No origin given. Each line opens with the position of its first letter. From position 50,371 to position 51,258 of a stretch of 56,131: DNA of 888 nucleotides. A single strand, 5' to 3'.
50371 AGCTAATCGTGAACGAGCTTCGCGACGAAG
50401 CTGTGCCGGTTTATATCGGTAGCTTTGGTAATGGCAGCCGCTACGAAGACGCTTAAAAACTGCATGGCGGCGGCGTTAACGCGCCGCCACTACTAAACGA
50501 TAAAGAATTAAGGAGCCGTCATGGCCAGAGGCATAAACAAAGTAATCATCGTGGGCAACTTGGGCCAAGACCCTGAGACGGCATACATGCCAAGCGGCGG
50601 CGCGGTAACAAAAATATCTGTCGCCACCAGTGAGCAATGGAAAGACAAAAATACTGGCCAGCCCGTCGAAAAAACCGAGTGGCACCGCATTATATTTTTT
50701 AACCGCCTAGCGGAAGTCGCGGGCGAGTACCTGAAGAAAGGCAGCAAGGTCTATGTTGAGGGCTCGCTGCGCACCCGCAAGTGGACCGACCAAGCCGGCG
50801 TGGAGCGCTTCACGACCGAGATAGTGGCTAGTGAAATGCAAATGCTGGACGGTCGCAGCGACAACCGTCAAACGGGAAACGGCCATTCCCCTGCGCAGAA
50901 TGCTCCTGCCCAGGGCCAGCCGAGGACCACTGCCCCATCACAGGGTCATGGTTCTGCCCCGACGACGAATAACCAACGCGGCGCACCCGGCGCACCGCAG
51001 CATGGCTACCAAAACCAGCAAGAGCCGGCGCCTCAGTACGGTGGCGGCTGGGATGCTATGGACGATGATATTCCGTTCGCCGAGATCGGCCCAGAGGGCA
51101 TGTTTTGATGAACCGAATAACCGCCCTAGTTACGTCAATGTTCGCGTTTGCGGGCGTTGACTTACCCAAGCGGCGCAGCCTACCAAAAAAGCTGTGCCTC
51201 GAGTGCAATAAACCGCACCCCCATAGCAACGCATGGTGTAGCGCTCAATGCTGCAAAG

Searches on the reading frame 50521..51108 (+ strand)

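Call 52: search_protein_families(library=pfam, proteins=[window:50521-51108:+], max_evalue=0.001)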
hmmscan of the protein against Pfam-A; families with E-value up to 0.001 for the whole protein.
window:50521-51108:+ (195 aa): 1 family
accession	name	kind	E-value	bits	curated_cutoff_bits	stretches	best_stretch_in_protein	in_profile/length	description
PF00436.31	SSB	-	3.2e-38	130.4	26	1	5-109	1-104/104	Single-strand binding protein family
